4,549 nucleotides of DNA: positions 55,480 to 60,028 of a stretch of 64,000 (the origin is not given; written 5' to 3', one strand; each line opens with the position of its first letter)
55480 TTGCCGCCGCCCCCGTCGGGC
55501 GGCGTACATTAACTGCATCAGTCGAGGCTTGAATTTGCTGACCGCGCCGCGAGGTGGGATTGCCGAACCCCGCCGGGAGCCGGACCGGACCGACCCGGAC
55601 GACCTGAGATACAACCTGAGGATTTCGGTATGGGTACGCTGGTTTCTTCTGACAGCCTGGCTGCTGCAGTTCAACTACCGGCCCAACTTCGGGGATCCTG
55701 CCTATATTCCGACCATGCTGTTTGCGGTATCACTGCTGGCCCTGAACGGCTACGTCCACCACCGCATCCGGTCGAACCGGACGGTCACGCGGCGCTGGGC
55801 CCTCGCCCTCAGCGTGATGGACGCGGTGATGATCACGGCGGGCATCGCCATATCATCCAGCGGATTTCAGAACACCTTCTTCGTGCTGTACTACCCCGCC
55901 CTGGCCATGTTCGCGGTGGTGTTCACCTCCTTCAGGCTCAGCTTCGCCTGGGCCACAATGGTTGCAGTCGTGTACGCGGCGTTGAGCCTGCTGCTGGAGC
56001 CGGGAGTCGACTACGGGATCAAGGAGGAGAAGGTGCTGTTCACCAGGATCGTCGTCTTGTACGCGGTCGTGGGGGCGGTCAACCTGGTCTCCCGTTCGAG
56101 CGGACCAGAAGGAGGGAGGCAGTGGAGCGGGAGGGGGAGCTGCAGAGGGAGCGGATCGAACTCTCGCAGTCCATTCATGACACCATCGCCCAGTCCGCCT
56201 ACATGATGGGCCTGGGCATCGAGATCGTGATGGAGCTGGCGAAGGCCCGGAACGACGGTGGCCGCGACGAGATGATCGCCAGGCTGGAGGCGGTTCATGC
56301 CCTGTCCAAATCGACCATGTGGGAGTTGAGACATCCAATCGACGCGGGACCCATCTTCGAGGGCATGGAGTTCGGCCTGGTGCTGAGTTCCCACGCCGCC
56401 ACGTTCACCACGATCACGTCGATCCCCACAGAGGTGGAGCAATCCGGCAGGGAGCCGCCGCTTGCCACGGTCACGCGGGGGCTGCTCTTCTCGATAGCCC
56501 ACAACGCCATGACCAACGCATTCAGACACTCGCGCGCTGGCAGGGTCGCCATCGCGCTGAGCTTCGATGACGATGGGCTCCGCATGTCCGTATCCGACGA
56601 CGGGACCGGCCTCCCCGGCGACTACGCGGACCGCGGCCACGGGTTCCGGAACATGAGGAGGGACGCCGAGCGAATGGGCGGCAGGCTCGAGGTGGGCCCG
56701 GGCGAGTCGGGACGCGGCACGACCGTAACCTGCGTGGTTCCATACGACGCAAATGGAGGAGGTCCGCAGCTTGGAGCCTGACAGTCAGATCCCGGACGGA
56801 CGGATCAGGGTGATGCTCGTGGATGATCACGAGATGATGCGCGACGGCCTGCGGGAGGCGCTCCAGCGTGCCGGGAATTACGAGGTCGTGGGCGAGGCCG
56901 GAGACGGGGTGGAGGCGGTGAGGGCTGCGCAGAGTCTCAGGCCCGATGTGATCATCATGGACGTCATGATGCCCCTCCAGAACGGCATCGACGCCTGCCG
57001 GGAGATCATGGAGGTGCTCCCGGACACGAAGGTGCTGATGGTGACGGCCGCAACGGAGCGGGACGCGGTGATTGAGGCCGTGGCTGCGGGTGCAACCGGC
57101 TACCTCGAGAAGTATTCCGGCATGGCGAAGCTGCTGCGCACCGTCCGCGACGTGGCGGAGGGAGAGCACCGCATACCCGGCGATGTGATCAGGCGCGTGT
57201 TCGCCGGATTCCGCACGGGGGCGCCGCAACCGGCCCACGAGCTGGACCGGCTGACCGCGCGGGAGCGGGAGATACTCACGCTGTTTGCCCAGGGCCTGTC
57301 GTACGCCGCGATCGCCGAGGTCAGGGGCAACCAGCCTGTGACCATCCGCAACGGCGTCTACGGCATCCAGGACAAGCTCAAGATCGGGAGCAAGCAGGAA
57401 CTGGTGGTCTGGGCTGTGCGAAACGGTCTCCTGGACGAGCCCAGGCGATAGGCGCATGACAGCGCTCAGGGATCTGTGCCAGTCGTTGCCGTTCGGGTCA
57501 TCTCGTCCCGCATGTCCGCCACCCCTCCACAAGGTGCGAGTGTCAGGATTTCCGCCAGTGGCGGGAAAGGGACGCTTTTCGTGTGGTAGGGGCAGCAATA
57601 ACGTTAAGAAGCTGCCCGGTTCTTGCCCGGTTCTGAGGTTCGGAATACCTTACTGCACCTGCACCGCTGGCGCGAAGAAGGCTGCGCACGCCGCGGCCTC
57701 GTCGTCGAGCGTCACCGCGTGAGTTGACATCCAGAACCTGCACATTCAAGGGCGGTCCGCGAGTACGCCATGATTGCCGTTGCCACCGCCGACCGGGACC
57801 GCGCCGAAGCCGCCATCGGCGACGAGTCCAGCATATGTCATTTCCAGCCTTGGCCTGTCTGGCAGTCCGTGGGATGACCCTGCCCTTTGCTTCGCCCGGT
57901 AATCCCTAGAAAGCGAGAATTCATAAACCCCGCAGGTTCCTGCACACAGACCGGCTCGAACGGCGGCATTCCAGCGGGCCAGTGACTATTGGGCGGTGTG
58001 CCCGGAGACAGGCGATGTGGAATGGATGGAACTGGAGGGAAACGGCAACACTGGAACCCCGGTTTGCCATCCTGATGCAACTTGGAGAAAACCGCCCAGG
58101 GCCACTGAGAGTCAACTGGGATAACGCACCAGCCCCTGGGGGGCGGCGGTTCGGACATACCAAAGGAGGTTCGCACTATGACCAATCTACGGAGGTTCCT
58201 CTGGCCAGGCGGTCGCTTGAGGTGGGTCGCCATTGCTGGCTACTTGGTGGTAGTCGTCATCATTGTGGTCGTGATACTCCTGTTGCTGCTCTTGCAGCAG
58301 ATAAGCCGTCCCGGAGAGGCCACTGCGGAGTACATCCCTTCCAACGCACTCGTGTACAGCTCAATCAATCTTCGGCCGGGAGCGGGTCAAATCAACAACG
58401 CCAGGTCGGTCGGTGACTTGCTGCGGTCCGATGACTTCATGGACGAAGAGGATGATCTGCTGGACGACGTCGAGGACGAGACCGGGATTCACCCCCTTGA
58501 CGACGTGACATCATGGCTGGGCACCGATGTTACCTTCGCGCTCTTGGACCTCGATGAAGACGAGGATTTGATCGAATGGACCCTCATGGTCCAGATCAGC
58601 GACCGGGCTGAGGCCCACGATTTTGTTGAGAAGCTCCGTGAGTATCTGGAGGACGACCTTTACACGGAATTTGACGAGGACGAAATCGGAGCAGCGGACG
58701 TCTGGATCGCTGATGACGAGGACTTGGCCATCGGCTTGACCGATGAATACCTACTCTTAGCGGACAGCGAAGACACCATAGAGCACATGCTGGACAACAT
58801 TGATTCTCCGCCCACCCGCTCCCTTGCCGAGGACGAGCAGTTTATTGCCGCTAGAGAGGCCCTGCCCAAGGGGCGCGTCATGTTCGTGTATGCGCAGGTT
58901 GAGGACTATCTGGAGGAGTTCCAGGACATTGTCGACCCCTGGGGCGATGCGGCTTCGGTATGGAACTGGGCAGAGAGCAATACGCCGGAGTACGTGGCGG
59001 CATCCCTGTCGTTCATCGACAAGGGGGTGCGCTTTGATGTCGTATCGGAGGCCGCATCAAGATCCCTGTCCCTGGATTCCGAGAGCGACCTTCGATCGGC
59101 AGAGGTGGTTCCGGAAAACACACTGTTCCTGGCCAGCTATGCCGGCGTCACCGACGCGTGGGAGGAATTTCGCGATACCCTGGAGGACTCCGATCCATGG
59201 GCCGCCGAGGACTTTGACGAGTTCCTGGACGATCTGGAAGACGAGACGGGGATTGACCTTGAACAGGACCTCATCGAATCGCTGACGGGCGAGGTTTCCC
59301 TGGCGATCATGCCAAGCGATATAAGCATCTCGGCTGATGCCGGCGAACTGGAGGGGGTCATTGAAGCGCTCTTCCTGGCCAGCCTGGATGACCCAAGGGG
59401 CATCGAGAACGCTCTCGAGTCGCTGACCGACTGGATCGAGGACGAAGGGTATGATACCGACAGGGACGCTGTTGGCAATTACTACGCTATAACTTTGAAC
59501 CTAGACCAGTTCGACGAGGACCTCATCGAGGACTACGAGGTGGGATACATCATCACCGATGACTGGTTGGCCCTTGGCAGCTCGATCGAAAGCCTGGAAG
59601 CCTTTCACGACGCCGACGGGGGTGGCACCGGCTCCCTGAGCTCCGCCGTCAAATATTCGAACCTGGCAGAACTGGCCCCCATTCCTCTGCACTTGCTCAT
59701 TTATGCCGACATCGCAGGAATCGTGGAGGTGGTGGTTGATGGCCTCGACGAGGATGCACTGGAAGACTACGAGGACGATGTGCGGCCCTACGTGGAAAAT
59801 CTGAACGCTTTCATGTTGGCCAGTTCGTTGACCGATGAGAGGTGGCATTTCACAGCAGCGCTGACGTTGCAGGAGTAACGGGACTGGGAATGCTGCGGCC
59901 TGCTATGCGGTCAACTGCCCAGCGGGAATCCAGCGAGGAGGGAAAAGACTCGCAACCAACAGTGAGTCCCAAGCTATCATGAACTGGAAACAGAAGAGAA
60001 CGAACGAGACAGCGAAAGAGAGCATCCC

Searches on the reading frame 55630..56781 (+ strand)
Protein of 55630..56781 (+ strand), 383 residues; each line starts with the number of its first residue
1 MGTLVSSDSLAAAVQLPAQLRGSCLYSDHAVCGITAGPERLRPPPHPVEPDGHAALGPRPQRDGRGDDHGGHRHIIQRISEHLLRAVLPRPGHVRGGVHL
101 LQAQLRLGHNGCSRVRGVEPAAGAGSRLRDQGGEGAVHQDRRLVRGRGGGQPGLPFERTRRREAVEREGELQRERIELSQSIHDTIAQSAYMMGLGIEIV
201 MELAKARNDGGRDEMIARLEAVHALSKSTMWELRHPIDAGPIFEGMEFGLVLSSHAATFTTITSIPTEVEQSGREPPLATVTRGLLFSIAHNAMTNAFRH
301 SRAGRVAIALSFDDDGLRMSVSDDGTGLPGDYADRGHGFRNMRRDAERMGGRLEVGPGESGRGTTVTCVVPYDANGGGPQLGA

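Call 6: search_protein_families(library=pfam, proteins=[window:55630-56781:+], max_evalue=0.01)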
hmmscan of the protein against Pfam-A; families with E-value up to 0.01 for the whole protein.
window:55630-56781:+ (383 aa): 3 families
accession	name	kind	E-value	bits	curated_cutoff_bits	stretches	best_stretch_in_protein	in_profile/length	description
PF02518.31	HATPase_c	-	2.6e-13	50.8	26.4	1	286-372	6-109/111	Histidine kinase-, DNA gyrase B-, and HSP90-like ATPase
PF07730.19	HisKA_3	-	4.8e-05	24.3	24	1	174-235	1-58/68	Histidine kinase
PF13581.12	HATPase_c_2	-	0.0016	18.9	27.4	1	293-329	39-80/127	Histidine kinase-like ATPase domain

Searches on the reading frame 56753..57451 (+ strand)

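Call 6: search_protein_families(library=pfam, proteins=[window:56753-57451:+], max_evalue=0.01)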
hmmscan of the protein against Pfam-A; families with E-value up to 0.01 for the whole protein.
window:56753-57451:+ (232 aa): 4 families
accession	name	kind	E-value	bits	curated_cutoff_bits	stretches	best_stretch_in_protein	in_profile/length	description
PF00072.30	Response_reg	-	6.8e-28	97.5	30.2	1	20-131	1-110/111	Response regulator receiver domain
PF00196.25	GerE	-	1.3e-08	34.8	23.5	1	166-221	2-57/57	Bacterial regulatory proteins, luxR family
PF08281.18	Sigma70_r4_2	-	3.4e-05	23.8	25.7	1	164-192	8-37/54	Sigma-70, region 4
PF13936.12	HTH_38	-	0.0019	18.4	27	1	166-198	4-37/44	Helix-turn-helix domain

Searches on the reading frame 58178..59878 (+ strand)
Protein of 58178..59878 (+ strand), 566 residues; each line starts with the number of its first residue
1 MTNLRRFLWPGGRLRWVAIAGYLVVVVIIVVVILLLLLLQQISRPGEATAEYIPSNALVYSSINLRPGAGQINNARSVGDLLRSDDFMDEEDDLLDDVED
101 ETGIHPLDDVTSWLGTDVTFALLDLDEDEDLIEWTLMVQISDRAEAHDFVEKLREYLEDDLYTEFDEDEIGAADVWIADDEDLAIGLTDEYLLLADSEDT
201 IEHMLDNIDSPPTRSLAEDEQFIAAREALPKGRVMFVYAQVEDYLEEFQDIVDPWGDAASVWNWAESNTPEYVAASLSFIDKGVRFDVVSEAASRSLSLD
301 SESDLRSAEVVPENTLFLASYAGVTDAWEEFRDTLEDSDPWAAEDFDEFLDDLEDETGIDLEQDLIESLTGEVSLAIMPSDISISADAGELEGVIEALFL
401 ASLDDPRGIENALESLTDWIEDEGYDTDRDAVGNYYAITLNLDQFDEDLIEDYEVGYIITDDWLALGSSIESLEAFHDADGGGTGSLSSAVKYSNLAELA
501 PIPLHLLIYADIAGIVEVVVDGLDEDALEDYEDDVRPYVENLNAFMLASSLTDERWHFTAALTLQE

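Call 11: search_protein_families(library=pfam, proteins=[window:58178-59878:+], max_evalue=0.0001)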
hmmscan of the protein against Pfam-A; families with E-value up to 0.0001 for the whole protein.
window:58178-59878:+ (566 aa): 1 family
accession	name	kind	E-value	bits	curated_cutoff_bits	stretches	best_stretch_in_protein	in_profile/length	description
PF11832.13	DUF3352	-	4.4e-41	141.5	26.8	1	19-434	4-413/536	Protein of unknown function (DUF3352)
